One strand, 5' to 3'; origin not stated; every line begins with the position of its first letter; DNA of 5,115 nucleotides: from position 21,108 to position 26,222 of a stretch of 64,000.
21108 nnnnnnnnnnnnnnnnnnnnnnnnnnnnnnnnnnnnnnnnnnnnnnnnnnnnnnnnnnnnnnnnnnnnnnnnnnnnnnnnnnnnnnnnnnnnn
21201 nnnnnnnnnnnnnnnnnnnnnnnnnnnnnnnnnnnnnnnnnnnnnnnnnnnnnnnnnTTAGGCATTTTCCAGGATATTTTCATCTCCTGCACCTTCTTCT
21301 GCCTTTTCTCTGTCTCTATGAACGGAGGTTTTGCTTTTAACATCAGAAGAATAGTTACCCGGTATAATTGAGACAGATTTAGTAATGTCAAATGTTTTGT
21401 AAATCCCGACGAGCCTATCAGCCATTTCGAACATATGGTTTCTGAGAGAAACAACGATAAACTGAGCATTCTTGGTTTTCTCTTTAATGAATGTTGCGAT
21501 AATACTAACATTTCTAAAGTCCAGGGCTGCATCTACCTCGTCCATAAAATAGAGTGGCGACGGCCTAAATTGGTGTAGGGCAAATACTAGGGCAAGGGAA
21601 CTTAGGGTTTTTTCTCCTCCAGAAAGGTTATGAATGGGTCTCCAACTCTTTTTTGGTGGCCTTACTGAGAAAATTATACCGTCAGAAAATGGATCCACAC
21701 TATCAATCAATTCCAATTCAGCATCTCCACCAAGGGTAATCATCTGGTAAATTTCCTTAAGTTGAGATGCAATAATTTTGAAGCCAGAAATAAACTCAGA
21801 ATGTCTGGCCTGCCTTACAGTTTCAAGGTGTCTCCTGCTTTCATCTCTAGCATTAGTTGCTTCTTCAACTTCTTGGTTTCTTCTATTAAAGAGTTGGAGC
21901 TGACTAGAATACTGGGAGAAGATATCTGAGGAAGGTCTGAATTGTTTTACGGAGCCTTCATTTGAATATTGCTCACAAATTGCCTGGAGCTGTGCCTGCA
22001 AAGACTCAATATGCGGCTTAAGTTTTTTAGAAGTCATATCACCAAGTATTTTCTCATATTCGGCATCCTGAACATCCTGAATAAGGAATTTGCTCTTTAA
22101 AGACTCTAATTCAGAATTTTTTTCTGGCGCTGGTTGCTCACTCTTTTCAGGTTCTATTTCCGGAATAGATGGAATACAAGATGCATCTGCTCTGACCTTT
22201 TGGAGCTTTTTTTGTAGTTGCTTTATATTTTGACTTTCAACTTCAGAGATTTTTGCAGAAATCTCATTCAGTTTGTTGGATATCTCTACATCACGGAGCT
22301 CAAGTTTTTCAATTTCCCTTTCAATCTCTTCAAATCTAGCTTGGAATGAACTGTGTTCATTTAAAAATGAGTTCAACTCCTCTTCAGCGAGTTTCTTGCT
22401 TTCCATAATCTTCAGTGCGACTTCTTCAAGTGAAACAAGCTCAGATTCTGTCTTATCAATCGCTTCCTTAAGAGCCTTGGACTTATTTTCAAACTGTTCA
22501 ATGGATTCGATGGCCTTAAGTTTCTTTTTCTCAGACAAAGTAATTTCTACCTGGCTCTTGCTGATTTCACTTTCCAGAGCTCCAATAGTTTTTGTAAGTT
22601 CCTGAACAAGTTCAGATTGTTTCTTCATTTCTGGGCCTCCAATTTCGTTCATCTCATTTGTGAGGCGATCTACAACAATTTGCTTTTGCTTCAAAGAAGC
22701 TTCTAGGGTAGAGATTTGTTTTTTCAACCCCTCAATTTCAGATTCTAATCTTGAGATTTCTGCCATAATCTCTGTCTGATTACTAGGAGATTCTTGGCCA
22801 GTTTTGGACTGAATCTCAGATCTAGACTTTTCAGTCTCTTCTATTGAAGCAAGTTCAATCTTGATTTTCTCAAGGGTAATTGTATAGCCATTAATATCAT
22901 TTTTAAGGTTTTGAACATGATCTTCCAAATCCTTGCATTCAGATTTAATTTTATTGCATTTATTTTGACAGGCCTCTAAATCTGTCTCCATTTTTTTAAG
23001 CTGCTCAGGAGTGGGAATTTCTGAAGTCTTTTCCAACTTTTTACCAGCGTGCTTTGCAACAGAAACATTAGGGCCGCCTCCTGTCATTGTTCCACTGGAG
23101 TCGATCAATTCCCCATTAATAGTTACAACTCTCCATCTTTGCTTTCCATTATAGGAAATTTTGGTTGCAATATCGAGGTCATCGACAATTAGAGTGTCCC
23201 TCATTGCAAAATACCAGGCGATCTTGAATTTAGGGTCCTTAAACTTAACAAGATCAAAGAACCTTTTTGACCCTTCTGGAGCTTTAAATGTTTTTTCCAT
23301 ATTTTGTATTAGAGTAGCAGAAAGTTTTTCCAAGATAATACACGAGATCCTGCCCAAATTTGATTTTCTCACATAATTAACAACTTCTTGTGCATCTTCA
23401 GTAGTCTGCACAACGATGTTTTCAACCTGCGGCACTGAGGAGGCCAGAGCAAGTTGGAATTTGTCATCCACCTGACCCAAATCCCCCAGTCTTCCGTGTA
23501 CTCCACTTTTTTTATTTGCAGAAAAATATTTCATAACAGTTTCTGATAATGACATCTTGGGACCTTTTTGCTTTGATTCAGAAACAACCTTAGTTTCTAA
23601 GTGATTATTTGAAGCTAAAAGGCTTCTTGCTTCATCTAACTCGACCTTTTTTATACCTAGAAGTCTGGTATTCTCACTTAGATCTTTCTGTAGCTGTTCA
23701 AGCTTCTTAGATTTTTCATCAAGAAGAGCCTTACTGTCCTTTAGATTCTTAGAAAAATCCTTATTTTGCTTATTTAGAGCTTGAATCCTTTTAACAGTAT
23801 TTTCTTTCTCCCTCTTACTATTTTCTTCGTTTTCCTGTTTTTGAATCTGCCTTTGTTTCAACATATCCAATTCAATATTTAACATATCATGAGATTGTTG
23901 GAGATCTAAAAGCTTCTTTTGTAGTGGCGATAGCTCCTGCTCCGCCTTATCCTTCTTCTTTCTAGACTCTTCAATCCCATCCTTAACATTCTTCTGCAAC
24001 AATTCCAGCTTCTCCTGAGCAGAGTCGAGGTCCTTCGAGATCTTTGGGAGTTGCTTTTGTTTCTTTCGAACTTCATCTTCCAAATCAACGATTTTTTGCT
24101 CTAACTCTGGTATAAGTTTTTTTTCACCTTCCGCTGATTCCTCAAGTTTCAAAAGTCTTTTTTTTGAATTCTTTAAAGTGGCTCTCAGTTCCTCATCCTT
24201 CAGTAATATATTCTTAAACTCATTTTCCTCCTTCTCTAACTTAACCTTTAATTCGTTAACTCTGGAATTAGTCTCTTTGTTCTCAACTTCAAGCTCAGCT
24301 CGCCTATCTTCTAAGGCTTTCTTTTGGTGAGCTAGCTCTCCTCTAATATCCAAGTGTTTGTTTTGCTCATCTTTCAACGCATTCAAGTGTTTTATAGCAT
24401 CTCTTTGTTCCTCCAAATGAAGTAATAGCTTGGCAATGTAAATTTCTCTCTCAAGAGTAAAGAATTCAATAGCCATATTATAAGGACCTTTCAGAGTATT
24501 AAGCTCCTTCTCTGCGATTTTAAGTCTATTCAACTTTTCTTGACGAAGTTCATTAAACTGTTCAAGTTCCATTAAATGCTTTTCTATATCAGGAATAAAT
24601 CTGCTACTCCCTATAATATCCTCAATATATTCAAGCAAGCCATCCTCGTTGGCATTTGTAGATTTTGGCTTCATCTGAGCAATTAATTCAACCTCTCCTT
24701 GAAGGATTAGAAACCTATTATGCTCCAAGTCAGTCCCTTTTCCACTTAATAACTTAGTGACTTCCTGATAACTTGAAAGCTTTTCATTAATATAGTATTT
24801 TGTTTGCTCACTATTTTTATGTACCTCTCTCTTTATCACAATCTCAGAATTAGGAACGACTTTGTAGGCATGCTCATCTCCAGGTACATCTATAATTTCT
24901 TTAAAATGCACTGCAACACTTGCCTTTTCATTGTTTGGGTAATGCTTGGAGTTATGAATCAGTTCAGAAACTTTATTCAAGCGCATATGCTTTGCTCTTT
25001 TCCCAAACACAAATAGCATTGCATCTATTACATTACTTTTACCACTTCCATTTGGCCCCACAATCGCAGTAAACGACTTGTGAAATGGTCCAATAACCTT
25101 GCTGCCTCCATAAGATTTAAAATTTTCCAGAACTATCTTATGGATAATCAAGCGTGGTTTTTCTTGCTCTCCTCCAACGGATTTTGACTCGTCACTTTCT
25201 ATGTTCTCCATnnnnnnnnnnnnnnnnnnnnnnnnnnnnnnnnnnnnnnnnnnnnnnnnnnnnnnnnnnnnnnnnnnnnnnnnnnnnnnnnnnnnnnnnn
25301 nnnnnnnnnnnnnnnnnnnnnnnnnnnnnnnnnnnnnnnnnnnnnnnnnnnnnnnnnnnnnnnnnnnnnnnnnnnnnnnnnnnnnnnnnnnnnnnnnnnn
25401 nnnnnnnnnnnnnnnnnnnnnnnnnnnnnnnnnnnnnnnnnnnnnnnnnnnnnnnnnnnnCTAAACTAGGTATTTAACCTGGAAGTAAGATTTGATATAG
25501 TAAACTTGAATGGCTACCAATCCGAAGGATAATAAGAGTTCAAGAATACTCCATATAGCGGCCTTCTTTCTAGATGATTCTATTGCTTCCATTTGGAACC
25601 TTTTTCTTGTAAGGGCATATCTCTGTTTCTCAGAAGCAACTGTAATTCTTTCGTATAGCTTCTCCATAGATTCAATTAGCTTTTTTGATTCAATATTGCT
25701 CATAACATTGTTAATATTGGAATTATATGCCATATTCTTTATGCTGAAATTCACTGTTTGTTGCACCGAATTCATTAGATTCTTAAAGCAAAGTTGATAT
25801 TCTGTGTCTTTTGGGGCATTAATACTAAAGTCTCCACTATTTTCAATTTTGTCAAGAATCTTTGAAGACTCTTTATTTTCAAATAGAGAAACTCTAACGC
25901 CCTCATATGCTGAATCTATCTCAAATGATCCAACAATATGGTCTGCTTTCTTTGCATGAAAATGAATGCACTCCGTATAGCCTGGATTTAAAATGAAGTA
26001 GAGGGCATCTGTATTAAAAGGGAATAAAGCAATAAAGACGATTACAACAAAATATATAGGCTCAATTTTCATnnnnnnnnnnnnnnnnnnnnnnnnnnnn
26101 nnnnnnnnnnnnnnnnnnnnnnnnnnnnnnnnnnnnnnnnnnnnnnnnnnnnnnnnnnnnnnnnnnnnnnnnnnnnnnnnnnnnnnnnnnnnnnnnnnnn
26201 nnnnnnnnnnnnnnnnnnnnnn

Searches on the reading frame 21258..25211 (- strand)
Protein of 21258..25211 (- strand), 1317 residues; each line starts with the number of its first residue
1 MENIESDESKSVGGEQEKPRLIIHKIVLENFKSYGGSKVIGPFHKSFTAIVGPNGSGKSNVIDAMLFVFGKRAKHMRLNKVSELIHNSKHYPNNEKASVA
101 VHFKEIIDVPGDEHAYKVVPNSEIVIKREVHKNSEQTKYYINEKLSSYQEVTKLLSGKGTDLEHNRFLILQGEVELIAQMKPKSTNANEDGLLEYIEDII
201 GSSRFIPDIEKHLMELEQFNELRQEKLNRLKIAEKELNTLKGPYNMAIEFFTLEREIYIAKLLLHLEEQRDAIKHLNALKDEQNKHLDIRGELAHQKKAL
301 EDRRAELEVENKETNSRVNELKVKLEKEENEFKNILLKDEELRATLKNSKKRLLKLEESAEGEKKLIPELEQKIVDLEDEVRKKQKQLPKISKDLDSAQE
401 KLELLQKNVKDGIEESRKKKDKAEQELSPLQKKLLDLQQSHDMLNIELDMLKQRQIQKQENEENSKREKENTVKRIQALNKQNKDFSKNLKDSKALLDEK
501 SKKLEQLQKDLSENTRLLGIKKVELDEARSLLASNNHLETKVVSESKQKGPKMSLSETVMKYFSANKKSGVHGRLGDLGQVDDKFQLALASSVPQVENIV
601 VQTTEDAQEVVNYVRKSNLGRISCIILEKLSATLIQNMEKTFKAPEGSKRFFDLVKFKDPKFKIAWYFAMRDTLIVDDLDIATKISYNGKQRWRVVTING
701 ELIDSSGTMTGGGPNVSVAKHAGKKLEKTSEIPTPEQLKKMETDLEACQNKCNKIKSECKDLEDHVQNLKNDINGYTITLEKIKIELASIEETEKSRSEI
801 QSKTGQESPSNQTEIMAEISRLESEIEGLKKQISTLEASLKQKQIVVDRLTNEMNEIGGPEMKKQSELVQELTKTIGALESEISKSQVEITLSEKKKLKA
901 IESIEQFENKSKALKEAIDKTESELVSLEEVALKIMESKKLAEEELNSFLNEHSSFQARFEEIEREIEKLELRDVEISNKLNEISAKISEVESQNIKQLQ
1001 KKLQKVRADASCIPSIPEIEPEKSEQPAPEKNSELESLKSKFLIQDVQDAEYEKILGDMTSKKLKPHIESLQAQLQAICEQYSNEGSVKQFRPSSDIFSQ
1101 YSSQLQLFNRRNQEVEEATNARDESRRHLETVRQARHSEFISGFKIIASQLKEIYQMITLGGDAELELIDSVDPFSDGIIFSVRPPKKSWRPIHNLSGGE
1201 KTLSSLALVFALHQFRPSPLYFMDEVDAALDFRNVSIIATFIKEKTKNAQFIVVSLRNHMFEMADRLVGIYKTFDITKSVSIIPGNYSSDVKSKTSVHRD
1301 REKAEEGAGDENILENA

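Call 80: search_protein_families(library=pfam, proteins=[window:21258-25211:-], max_evalue=0.00001)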
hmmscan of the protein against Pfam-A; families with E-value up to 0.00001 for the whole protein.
window:21258-25211:- (1317 aa): 6 families
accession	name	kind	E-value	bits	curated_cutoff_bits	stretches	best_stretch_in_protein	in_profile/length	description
PF02463.25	SMC_N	-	4.1e-55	187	40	1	23-1273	2-214/220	RecF/RecN/SMC N terminal domain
PF06470.18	SMC_hinge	-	2e-21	77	22.5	1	569-685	2-115/116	SMC proteins Flexible Hinge Domain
PF13476.12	AAA_23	-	5.3e-14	53.8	27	1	25-284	1-194/201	AAA domain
PF13304.12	AAA_21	-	1.3e-13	52.1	27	2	917-1255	76-297/304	AAA domain, putative AbiEii toxin, Type IV TA system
PF13175.12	AAA_15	-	7.3e-11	42.7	32.1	1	23-165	3-136/374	AAA ATPase domain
PF13555.12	AAA_29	-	3.6e-07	30.3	27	1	25-82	3-58/61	P-loop containing region of AAA domain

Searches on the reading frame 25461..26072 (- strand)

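Call 80: search_protein_families(library=pfam, proteins=[window:25461-26072:-], max_evalue=0.00001)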
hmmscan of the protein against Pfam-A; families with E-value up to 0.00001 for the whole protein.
window:25461-26072:- (203 aa): 1 family
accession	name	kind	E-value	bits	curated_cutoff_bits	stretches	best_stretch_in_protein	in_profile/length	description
PF01105.29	EMP24_GP25L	-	1e-32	114.1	25.9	1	23-198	1-182/182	emp24/gp25L/p24 family/GOLD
